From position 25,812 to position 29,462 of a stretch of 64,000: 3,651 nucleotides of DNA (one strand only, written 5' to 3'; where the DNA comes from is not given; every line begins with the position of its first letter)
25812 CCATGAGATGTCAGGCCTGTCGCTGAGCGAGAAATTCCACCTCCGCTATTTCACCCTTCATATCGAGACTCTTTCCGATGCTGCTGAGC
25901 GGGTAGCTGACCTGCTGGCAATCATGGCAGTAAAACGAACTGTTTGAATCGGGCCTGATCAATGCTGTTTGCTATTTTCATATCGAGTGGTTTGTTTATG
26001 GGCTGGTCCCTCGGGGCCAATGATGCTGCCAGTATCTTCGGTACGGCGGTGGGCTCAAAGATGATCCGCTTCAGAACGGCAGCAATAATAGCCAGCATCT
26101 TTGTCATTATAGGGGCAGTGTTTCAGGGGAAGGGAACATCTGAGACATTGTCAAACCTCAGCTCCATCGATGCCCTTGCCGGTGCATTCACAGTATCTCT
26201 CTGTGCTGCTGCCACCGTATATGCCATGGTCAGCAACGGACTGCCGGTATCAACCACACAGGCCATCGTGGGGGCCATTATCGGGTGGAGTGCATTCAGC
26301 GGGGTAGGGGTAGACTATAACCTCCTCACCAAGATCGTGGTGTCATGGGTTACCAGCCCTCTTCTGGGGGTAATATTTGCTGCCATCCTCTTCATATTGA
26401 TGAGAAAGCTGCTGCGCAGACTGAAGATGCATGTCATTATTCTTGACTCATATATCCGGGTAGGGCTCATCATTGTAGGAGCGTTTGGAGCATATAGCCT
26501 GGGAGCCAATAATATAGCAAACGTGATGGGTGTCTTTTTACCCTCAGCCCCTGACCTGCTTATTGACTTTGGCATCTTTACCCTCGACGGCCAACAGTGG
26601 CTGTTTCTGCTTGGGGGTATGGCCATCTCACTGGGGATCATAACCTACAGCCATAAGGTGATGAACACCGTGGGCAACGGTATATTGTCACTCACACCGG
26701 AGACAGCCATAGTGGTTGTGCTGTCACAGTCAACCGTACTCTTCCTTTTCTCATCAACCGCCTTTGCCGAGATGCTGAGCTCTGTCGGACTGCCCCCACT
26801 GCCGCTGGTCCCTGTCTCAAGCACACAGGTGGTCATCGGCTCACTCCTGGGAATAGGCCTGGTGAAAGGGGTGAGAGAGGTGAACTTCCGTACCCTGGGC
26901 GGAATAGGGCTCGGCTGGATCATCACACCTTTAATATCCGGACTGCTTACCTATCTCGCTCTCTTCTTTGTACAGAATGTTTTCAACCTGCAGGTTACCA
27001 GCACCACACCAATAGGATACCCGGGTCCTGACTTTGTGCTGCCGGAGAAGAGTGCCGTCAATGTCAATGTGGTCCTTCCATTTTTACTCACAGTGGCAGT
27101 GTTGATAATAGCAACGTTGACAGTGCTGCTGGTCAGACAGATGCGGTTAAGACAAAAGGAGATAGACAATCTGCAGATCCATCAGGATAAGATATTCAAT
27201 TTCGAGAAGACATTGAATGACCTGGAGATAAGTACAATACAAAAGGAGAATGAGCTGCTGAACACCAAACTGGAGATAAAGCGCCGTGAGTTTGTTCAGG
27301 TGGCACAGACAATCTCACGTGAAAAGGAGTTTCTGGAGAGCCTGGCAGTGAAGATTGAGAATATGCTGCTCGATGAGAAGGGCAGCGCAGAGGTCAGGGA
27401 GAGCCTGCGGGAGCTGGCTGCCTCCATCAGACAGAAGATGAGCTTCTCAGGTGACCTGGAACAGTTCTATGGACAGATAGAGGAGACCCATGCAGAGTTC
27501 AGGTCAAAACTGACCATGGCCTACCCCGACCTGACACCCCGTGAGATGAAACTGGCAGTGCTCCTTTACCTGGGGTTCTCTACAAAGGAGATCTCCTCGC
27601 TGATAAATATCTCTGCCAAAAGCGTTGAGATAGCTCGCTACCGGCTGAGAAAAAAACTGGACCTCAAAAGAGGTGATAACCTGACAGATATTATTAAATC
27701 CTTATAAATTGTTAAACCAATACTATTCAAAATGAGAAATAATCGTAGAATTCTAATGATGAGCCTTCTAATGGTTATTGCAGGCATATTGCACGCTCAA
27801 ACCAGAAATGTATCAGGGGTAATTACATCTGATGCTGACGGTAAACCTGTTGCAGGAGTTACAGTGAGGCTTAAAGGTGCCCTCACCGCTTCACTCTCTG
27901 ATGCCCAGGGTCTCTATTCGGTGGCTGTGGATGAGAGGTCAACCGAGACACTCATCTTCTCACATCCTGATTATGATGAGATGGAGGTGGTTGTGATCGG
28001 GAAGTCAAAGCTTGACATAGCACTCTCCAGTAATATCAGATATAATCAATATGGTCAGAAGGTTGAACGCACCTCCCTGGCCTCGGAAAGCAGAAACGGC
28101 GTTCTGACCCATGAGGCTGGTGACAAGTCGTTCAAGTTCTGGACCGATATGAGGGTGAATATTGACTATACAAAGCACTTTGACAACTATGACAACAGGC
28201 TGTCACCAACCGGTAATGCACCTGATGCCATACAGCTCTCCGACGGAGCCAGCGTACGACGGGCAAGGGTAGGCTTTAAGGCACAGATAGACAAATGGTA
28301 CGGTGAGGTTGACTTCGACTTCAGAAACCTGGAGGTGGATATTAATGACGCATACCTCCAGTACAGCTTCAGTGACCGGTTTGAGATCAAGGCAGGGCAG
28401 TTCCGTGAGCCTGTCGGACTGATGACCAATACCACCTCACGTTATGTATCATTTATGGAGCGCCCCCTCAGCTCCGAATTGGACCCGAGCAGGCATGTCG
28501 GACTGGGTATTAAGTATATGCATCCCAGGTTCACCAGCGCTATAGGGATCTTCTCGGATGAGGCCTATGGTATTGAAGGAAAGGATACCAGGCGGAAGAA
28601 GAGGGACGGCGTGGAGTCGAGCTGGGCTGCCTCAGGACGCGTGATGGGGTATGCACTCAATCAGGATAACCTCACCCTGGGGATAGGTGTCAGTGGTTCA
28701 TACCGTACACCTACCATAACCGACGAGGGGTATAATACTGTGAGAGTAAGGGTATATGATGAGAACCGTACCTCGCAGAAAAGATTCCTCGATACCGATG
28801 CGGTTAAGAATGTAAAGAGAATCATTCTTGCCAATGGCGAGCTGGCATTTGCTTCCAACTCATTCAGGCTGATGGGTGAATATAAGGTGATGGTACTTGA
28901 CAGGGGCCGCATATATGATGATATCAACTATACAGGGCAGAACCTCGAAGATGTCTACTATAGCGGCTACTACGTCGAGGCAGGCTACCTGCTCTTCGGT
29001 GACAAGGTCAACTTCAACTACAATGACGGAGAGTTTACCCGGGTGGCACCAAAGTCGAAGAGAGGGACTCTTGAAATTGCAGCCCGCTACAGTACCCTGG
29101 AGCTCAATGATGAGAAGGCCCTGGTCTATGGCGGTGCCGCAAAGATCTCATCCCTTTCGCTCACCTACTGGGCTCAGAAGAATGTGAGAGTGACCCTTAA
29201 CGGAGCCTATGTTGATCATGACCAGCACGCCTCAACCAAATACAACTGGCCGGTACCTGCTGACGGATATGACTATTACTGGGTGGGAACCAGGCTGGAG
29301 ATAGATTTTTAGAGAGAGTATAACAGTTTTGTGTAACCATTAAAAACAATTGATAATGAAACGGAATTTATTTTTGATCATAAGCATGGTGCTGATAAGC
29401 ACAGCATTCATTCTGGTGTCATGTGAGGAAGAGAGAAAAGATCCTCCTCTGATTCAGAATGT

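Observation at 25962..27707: PiT phosphate transporter covalently fused to a LuxR-type DNA-binding domain (possible transporter-receptor one-component regulator)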

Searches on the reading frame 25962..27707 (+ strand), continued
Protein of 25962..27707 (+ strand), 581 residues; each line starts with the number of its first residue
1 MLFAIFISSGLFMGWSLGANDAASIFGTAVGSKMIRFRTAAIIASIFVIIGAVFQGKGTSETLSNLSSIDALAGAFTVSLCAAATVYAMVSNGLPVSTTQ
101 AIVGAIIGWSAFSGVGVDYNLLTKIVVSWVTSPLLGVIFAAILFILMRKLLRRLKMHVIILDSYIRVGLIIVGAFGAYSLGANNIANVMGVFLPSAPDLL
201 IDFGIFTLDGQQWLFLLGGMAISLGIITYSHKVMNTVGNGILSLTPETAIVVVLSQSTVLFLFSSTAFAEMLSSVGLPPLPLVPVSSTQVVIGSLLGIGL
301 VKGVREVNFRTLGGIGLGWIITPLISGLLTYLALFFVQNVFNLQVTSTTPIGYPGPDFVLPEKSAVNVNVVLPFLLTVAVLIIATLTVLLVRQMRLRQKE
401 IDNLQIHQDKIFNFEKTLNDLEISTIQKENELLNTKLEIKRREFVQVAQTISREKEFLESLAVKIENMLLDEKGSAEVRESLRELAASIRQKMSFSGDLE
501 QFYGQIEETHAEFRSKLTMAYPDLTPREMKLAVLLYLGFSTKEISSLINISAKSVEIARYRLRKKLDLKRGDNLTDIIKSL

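Call 27: predict_structure(alignment_id=A1)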
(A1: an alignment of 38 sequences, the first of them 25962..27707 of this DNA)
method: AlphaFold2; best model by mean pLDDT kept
length: 581 residues; sequences in the alignment: 38
mean_pLDDT: 73.7   pTM: 0.55
mean pLDDT of the five models: 73.7, 73.0, 70.9, 63.6, 57.1
residues with pLDDT >= 90: 8; 70-90: 396; 50-70: 137; < 50: 40
segments of 3 or more residues with pLDDT < 50: 30-34, 236-243, 348-363, 497-501
pLDDT, mean of each block of 10 residues (from residue 1): 59 72 58 54 81 73 66 77 82 74 87 80 82 86 85 64 67 79 78 73 78 83 73 50 62 84 81 83 78 81 67 72 89 84 59 36 60 81 88 89 88 82 76 75 68 68 69 65 69 50 53 77 83 79 72 83 82 78 68
secondary structure, 60 per line:
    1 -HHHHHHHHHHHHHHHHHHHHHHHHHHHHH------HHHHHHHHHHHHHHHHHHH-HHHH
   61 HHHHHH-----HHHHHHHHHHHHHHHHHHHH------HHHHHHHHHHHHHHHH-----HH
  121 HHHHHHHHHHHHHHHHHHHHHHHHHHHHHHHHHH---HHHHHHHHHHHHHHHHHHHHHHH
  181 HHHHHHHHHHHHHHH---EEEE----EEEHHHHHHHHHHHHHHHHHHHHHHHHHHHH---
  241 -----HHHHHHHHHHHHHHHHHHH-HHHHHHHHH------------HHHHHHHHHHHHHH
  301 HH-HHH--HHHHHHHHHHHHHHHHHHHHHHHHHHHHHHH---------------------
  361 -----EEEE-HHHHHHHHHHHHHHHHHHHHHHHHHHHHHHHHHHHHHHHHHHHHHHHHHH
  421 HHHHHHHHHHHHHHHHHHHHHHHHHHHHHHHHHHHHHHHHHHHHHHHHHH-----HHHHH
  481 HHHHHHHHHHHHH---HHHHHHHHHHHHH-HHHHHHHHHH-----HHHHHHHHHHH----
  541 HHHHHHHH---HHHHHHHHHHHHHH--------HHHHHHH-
elements in order: H2-30 H37-55 H57-66 H72-91 H98-113 H119-154 H158-195 E199-202 E207-209 H210-237 H246-264 H266-274 H287-302 H309-339 E366-369 H371-470 H476-493 H497-509 H511-520 H526-536 H541-548 H552-565 H574-580

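Call 45: fold_search(model_id=the predicted structure, library=pdb)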
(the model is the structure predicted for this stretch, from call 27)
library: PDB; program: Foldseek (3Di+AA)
matches with E <= 10: 599; with E <= 0.001: 2
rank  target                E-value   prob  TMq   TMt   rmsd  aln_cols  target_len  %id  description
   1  6l85_A                1.2e-11  1.00  0.46  0.65   7.7       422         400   25  The sodium-dependent phosphate transporter (released 2020-09-16)
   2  6l85_B                7.6e-11  1.00  0.46  0.65   7.9       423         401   25  The sodium-dependent phosphate transporter (released 2020-09-16)
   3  7s24                  3.2e-02  0.25  0.11  0.14  23.0       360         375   15  Crystal structure of the Na+/H+ antiporter NhaA at pH 6.5 (released 2022-08-10)
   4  8a6l_B                6.6e-02  0.16  0.10  0.12  20.7       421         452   12  Human 4F2hc-LAT2 heterodimeric amino acid transporter in complex with anticalin D11vs (released 2022-11-09)
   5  6oh3                  7.5e-02  0.21  0.12  0.18  22.0       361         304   11  X-ray crystal structure of the mouse CMP-sialic acid transporter in complex with CMP-sialic acid, by lipidic cubic phase (released 2019-04-24)
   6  7x1i_A                7.9e-02  0.16  0.11  0.11  21.0       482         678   12  Cryo-EM structure of human BTR1 in the outward-facing state. (released 2023-11-01)
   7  7wl9_B                8.2e-02  0.35  0.15  0.13  22.3       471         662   14  Mouse Pendrin in chloride and bicarbonate in asymmetric state (released 2023-04-12)
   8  8cs9_f                8.2e-02  0.15  0.10  0.08  24.9       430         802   10  Composite reconstruction of Class 1 of the erythrocyte ankyrin-1 complex (released 2022-07-20)
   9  7tya_A                8.6e-02  0.15  0.11  0.12  24.5       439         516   10  Cryo-EM structure of human Anion Exchanger 1 modified with Diethyl Pyrocarbonate (DEPC) (released 2023-08-16)
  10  7qoa_A                8.9e-02  0.21  0.13  0.16  22.5       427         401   16  Structure of CodB, a cytosine transporter in an outward-facing conformation (released 2022-07-13)
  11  8gv8_B                8.9e-02  0.14  0.09  0.10  25.5       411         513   14  The cryo-EM structure of hAE2 with DIDS (released 2023-04-12)
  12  6c3i_A                9.3e-02  0.25  0.13  0.18  22.1       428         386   12  Crystal structure of the Deinococcus radiodurans Nramp/MntH divalent transition metal transporter G45R mutant in an in (released 2019-02-13)
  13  6c3i_B                9.7e-02  0.28  0.14  0.18  22.2       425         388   12  Crystal structure of the Deinococcus radiodurans Nramp/MntH divalent transition metal transporter G45R mutant in an in (released 2019-02-13)
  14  8x1r_A                1.1e-01  0.20  0.12  0.10  22.1       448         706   14  Cryo-EM structure of human DRA (SLC26A3) bound with chloride (released 2025-05-14)
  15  9ucm_A                1.2e-01  0.16  0.11  0.13  24.4       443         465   11  Cryo-EM structure of the human G6P transporter SLC37A2 in the apo state with a symmetric ER luminal-open conformation. (released 2025-11-05)
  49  7ve4                  3.2e-01  1.00  0.09  0.74   1.4        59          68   30  C-terminal domain of VraR (released 2022-05-18)
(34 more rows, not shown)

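Call 46: find_related_loci(query=L057:7001-8161:+, collection=metagenome_contigs, flank=10000)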
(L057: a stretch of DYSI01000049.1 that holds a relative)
Query L057:7001-8161:+ (387 aa) in metagenome_contigs; peptide patterns used: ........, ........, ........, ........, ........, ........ (x = any residue, [..] = any of these).
600 stretches matched a pattern (row limit reached: there are more); 430 encode a relative of the query (tblastn E <= 1e-3); the best 80 are kept; 80 distinct loci.
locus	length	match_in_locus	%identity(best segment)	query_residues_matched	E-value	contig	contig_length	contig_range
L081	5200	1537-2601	69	1-348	2e-163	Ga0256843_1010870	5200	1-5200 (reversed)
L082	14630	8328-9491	62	1-382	9e-152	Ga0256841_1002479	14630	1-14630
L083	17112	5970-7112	61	2-376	4e-149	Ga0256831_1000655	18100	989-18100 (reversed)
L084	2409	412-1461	64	1-350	4e-159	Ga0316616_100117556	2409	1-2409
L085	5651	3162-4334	60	1-387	2e-149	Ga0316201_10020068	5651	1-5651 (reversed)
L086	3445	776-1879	61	1-373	2e-152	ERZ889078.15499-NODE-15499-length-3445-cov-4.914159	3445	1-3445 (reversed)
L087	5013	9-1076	63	1-356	5e-147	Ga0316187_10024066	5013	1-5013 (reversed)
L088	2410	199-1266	63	1-356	3e-154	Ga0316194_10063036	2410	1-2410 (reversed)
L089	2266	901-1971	63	1-357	3e-154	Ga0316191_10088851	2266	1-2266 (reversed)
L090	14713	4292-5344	64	1-352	1e-144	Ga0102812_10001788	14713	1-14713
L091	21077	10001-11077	63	1-354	9e-145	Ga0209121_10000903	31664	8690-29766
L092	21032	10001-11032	63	1-344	1e-144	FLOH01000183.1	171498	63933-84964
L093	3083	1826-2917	62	1-364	7e-150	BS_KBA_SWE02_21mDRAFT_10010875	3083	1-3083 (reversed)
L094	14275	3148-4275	59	1-383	2e-143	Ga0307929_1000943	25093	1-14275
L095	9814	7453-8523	64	1-352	4e-143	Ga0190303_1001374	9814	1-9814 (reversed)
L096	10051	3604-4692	61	14-381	3e-143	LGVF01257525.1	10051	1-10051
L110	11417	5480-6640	58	1-379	3e-136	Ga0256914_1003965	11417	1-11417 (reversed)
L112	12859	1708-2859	57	1-383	1e-135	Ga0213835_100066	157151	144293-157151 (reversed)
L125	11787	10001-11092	57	1-363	2e-131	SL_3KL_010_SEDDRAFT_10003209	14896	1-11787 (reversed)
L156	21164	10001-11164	54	1-375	1e-126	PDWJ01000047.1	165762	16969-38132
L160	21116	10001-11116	57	1-371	6e-126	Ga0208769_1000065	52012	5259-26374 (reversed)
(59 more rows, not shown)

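Call 79: search_protein_families(library=pfam, proteins=[L096:1541-2413:+, L096:3-1406:-, L160:6311-7810:+, L160:7829-9328:+, L110:1743-3242:+, L110:3331-4806:+, L156:3717-4730:-, L156:2230-3717:-, L125:4643-6367:-, L112:4233-6080:+], max_evalue=0.0001)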
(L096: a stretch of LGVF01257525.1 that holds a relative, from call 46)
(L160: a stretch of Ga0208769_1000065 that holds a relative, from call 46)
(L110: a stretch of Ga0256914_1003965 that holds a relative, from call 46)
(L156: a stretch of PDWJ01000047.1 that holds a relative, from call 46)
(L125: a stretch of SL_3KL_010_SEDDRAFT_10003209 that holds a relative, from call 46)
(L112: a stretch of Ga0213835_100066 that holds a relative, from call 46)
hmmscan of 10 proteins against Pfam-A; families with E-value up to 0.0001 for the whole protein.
L096:1541-2413:+ (291 aa): 3 families
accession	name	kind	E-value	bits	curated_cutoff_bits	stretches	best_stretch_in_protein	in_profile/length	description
PF00520.37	Ion_trans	-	5.6e-37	127.7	25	1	43-256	2-236/241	Ion transport protein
PF07885.22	Ion_trans_2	-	3.3e-16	59.4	22.5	1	177-249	2-73/79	Ion channel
PF08016.18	PKD_channel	-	8.7e-05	22.5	22.4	0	120-242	85-211/225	Polycystin cation channel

L096:3-1406:- (468 aa): 2 families
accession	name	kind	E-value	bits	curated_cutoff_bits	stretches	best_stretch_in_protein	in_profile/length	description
PF00501.34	AMP-binding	-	1.6e-39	136.2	29.9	1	131-451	7-321/384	AMP-binding enzyme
PF16177.11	ACAS_N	-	5.6e-09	36.1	27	1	72-127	1-54/55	Acetyl-coenzyme A synthetase N-terminus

L160:6311-7810:+ (500 aa): 2 families
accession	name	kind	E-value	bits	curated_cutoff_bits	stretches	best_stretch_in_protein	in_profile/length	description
PF03401.19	TctC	-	8.3e-36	124.3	27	1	47-303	2-262/274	Tripartite tricarboxylate transporter family receptor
PF07331.16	TctB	-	1.3e-13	51.7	29.1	1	367-494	12-137/137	Tripartite tricarboxylate transporter TctB family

L160:7829-9328:+ (500 aa): 1 family
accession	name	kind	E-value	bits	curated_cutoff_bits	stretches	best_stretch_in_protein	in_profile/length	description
PF01970.21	TctA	-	4.3e-146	487.3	28.9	1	26-445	1-423/423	Tripartite tricarboxylate transporter TctA family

L110:1743-3242:+ (500 aa): 2 families
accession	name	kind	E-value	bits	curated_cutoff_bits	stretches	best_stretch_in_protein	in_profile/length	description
PF03401.19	TctC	-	2.4e-26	93.3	27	1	49-307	3-266/274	Tripartite tricarboxylate transporter family receptor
PF07331.16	TctB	-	1.2e-16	61.5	29.1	1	358-494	2-137/137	Tripartite tricarboxylate transporter TctB family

L110:3331-4806:+ (492 aa): 1 family
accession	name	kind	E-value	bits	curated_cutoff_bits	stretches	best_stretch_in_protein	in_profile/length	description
PF01970.21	TctA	-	2.3e-159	531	28.9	1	20-438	1-423/423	Tripartite tricarboxylate transporter TctA family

L156:3717-4730:- (337 aa): 1 family
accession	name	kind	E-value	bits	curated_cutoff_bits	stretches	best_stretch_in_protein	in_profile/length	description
PF12974.12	Phosphonate-bd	-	1.5e-42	146.1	27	1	96-309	1-220/242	ABC transporter, phosphonate, periplasmic substrate-binding protein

L156:2230-3717:- (495 aa): 3 families
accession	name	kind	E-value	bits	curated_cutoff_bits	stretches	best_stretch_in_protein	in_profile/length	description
PF02518.31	HATPase_c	-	1.3e-20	74.3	26.4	1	379-492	1-107/111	Histidine kinase-, DNA gyrase B-, and HSP90-like ATPase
PF00512.31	HisKA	-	3.2e-10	40.3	26.9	1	273-336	3-65/66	His Kinase A (phospho-acceptor) domain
PF00672.30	HAMP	-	7e-05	23.5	25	0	199-250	1-52/53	HAMP domain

L125:4643-6367:- (574 aa): 2 families
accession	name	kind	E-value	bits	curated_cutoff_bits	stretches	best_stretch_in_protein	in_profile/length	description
PF03401.19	TctC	-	6.7e-17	62.3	27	1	116-344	2-234/274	Tripartite tricarboxylate transporter family receptor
PF07331.16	TctB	-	1.4e-08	35.4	29.1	1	441-569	14-137/137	Tripartite tricarboxylate transporter TctB family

L112:4233-6080:+ (616 aa): 1 family
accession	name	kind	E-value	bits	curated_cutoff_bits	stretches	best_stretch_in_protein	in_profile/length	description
PF18998.6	Flg_new_2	-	1.5e-15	57.4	23.6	1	355-422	2-70/73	Divergent InlB B-repeat domain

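Call 80: search_protein_families(library=pfam, proteins=[L156:858-2273:-, L156:2-757:+], max_evalue=0.0001)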
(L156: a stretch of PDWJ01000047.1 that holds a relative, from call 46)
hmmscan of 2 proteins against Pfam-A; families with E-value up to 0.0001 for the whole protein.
L156:858-2273:- (471 aa): 7 families
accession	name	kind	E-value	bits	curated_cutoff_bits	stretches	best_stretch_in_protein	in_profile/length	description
PF00158.32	Sigma54_activat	-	1.1e-68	230.7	20.2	1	156-323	1-168/168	Sigma-54 interaction domain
PF00072.30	Response_reg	-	5.5e-29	101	30.2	1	19-127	1-109/111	Response regulator receiver domain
PF14532.12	Sigma54_activ_2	-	3.3e-21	76.4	25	1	157-327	1-138/138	Sigma-54 interaction domain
PF25601.1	AAA_lid_14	-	1.8e-15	57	27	1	328-384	1-59/87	AAA+ ATPase lid domain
PF02954.25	HTH_8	-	2.3e-09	37.3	22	1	428-462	8-42/42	Bacterial regulatory protein, Fis family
PF07728.20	AAA_5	-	1.4e-05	25.5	22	1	180-295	2-120/139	AAA domain (dynein-related subfamily)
PF07724.20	AAA_2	-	8.8e-05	23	27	0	178-307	4-134/166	AAA domain (Cdc48 subfamily)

L156:2-757:+ (252 aa): 3 families
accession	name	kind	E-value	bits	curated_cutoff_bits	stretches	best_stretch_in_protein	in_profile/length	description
PF02112.21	PDEase_II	-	5.3e-23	82.1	23.7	1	42-215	80-284/340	cAMP phosphodiesterases class-II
PF12706.13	Lactamase_B_2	-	7.8e-17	62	27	1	20-201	3-181/200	Beta-lactamase superfamily domain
PF00753.33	Lactamase_B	-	1.8e-05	25.2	22.7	0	36-66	28-65/196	Metallo-beta-lactamase superfamily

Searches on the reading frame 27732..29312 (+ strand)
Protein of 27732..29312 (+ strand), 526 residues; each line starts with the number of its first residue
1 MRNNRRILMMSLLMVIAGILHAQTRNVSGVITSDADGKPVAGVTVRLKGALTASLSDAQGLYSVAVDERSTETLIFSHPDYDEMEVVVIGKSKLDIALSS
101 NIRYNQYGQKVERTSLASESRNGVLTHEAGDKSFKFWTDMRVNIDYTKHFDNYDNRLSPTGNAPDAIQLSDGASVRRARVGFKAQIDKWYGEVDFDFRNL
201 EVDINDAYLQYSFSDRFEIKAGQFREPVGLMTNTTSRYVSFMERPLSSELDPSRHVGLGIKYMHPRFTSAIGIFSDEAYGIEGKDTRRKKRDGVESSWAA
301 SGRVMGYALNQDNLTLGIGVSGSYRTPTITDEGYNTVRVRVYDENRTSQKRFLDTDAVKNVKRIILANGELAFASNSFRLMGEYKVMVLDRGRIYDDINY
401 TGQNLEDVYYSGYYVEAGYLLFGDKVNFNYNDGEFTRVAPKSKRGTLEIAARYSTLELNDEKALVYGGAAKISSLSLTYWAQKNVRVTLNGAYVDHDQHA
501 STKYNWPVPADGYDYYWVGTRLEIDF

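Call 3: search_protein_families(library=pfam, proteins=[window:27732-29312:+], max_evalue=0.01)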
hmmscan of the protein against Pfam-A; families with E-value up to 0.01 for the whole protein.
window:27732-29312:+ (526 aa): 4 families
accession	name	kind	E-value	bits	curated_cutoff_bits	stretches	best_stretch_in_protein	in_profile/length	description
PF07396.17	Porin_O_P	-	5.5e-33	115.2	20.9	1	172-503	26-353/370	Phosphate-selective porin O and P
PF13715.12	CarbopepD_reg_2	-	1.1e-08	35.4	32.2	1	27-95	1-71/88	CarboxypepD_reg-like domain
PF13620.12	CarboxypepD_reg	-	6.3e-06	26.9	32.3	1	27-86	2-64/82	Carboxypeptidase regulatory-like domain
PF15976.11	CooC_C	-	0.004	17.6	29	0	23-80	15-69/93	CS1-pili formation C-terminal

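Call 4: search_protein_families(library=ncbifam, proteins=[window:27732-29312:+], max_evalue=0.01)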
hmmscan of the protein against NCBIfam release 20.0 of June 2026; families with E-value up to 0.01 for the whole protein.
window:27732-29312:+ (526 aa): 2 families
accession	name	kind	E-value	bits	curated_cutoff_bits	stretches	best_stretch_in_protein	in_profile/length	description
TIGR04056.1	OMP_RagA_SusC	subfamily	5.5e-08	31.6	368.25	1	26-101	2-74/981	SusC/RagA family TonB-linked outer membrane protein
NF052345.1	S_layer_anammox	exception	0.0011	16.4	1400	1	24-102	1312-1395/1596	Kustd1514 family S-layer glycoprotein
